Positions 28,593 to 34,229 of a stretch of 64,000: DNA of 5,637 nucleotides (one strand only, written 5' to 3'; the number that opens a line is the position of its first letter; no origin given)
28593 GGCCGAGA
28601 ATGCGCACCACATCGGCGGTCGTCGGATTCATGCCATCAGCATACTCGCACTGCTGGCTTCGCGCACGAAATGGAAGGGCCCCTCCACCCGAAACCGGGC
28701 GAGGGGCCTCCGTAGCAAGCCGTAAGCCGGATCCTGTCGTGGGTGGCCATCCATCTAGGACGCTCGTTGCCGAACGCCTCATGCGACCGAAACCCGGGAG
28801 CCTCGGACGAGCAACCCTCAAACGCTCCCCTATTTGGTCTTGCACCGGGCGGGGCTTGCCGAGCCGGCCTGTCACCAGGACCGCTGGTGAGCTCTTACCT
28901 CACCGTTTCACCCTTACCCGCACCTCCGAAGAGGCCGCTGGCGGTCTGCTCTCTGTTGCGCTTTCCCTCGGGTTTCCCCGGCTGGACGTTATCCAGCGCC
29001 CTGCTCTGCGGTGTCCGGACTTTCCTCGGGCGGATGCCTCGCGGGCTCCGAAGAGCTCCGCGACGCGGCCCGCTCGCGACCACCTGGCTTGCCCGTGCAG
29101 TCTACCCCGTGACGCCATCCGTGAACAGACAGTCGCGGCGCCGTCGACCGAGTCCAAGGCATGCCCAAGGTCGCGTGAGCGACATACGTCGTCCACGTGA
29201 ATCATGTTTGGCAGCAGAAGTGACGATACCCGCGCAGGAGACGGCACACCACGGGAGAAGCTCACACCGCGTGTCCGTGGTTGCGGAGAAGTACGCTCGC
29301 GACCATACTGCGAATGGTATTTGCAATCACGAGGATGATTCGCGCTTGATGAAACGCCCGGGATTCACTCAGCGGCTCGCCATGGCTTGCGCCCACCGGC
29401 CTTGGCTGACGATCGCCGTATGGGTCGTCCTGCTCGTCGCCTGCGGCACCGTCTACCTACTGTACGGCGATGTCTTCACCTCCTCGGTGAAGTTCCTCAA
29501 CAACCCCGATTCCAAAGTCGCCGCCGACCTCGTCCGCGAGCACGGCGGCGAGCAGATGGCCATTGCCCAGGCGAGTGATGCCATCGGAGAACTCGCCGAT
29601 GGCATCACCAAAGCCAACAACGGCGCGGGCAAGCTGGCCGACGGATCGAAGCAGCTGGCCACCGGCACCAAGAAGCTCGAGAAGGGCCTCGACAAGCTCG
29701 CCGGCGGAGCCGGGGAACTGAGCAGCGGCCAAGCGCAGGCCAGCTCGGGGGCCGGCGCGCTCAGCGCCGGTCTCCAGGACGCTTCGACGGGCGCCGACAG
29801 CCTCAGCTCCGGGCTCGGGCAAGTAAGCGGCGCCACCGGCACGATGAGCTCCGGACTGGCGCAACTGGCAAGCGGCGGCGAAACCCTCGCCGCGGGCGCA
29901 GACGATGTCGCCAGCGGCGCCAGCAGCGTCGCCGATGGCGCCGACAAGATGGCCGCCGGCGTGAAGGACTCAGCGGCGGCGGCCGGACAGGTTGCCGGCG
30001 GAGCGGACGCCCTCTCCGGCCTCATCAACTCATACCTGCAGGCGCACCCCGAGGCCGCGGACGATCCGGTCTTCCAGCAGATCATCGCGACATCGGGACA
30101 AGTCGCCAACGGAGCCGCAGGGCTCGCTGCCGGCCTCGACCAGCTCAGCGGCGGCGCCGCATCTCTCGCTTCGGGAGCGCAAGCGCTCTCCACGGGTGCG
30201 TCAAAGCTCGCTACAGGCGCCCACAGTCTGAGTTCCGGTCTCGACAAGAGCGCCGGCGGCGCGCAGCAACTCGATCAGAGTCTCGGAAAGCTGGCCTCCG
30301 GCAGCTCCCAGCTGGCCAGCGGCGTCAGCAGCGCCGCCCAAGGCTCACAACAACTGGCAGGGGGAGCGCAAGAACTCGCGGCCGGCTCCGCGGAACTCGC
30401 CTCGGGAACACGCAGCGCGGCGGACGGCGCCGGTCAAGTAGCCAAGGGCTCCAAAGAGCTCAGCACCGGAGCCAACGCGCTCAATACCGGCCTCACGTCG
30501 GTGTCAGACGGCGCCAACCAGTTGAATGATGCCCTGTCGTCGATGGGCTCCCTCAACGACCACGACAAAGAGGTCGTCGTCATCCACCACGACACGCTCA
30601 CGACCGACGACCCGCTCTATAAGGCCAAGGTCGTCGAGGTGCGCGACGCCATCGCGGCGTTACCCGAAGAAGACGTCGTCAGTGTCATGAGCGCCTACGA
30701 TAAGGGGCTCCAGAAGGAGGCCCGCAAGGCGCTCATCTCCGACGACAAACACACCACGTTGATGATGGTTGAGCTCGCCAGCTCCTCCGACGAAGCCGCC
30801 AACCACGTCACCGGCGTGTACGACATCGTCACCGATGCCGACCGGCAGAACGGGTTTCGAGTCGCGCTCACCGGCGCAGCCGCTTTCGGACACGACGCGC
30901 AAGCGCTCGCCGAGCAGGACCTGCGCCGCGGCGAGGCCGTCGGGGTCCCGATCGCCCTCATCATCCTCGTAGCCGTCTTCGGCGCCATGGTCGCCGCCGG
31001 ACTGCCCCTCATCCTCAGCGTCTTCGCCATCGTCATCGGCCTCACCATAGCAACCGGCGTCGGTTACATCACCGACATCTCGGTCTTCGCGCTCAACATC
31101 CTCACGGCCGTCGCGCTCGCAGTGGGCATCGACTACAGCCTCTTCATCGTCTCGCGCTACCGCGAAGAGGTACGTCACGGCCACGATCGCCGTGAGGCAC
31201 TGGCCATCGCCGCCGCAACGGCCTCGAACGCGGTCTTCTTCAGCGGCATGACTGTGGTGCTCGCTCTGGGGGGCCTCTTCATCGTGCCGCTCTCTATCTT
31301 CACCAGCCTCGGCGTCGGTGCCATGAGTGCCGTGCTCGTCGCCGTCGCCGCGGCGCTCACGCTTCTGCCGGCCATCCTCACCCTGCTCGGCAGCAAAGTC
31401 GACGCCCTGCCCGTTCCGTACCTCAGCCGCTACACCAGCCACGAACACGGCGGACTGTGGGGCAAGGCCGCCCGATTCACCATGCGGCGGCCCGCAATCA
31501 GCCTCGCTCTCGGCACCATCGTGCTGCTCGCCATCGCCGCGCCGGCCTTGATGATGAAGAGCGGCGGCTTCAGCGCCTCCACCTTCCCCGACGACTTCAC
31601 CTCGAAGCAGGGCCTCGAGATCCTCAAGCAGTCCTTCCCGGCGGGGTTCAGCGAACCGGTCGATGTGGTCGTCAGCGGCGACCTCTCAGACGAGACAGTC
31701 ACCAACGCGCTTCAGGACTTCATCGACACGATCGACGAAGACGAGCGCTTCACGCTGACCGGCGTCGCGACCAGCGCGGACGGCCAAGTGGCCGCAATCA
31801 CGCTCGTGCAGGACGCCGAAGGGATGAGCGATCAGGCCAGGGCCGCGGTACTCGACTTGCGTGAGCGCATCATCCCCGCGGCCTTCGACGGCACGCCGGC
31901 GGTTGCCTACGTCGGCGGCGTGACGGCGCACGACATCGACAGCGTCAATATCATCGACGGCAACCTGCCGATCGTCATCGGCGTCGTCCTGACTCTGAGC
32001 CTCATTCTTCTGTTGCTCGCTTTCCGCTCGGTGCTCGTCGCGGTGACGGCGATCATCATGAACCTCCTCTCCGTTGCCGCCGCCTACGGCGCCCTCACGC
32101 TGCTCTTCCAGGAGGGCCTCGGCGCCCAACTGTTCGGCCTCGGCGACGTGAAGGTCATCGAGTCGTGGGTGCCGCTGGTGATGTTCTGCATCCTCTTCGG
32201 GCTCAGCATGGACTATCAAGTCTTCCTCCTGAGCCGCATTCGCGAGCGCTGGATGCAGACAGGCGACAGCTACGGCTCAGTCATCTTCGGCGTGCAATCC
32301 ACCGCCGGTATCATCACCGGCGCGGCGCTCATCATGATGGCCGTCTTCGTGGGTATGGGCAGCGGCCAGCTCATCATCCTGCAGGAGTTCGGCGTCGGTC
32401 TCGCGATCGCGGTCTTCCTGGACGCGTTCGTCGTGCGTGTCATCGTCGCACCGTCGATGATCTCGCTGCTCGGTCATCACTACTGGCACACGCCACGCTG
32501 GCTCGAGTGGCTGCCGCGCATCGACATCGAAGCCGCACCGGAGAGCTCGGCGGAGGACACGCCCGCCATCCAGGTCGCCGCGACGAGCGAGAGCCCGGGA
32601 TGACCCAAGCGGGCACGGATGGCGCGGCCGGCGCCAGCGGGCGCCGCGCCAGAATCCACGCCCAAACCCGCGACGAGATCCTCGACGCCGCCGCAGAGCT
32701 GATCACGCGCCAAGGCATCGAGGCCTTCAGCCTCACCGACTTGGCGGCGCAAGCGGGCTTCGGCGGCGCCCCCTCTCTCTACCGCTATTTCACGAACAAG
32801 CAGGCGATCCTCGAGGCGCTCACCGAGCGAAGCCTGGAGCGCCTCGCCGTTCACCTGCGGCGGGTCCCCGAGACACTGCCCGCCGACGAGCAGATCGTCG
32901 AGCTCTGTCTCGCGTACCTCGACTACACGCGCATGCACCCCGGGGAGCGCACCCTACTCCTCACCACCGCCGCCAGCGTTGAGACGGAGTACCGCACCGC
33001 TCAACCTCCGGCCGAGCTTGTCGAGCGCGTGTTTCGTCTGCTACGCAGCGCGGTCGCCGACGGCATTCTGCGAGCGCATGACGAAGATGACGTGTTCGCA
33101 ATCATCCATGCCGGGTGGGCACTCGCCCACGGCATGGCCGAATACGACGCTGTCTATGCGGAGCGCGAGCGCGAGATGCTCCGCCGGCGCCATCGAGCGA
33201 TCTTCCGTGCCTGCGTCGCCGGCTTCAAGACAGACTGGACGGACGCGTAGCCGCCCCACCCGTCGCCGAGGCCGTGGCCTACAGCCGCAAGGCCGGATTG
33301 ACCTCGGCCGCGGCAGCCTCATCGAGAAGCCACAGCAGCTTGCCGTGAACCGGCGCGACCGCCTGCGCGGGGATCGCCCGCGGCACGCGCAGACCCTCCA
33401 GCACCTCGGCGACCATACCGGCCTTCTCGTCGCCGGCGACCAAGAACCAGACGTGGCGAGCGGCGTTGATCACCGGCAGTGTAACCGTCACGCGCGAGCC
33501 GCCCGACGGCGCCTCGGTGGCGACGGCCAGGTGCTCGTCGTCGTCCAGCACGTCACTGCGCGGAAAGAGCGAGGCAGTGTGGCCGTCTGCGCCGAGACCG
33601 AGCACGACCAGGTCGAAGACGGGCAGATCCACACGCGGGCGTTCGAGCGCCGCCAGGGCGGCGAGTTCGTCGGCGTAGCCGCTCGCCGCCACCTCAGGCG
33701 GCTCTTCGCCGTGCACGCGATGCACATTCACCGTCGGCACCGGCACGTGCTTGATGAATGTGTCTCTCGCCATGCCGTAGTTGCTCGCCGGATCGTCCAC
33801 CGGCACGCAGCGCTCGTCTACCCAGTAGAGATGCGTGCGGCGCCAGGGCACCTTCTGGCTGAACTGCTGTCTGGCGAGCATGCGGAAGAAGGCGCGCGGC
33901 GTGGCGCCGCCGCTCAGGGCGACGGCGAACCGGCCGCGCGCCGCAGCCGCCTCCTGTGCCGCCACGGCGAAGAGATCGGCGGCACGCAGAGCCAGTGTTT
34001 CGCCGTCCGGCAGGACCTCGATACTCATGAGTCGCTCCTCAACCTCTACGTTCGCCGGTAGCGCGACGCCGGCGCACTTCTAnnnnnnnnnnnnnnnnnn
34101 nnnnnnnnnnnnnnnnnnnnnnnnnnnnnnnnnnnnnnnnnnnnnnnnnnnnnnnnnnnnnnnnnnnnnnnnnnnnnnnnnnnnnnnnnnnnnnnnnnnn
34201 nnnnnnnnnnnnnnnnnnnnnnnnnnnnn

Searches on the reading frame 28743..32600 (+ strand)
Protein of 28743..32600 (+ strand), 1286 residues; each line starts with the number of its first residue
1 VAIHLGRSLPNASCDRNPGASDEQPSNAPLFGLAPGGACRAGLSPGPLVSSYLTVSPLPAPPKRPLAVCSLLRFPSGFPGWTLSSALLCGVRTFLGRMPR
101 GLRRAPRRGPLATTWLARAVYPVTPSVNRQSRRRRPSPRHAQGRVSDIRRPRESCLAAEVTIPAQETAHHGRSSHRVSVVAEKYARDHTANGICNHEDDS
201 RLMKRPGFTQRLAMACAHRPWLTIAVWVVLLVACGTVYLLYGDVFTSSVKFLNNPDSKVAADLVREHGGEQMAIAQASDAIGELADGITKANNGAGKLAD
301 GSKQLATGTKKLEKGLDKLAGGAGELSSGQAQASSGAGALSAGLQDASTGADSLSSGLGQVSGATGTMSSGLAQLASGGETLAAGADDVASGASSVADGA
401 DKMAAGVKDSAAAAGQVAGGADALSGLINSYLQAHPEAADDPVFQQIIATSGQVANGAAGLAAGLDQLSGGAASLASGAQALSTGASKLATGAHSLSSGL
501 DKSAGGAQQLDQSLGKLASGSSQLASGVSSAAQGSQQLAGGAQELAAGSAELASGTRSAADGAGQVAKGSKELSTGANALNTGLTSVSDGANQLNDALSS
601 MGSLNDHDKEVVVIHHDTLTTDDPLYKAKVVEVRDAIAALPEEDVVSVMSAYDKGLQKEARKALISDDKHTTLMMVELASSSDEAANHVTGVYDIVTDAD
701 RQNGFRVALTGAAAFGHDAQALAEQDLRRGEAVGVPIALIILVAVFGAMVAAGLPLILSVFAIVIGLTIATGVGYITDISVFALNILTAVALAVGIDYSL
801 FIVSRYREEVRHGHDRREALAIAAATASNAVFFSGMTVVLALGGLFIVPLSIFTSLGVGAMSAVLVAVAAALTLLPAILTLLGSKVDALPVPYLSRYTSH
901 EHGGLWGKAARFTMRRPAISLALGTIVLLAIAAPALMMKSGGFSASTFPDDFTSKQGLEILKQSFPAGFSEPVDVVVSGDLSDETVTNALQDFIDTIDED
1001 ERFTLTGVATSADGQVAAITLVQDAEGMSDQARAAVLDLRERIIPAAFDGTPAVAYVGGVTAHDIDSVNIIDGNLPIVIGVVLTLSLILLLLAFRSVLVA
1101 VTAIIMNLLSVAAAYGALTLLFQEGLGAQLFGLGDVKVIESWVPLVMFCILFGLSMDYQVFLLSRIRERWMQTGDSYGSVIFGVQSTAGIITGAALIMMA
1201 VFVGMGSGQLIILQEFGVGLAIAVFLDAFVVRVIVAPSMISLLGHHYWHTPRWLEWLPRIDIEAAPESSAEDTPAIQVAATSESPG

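Call 69: search_protein_families(library=pfam, proteins=[window:28743-32600:+], max_evalue=0.00001)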
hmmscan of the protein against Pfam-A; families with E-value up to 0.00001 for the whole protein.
window:28743-32600:+ (1286 aa): 1 family
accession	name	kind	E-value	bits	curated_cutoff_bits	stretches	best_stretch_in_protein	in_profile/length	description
PF03176.21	MMPL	-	5.6e-88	295.5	20.5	2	621-918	37-331/333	MMPL family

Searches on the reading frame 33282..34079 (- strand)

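Call 69: search_protein_families(library=pfam, proteins=[window:33282-34079:-], max_evalue=0.00001)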
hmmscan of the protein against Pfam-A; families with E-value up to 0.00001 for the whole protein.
window:33282-34079:- (266 aa): 1 family
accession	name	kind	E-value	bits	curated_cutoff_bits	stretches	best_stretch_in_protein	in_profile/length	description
PF01182.26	Glucosamine_iso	-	1.6e-71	241.2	27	1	25-250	2-225/225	Glucosamine-6-phosphate isomerases/6-phosphogluconolactonase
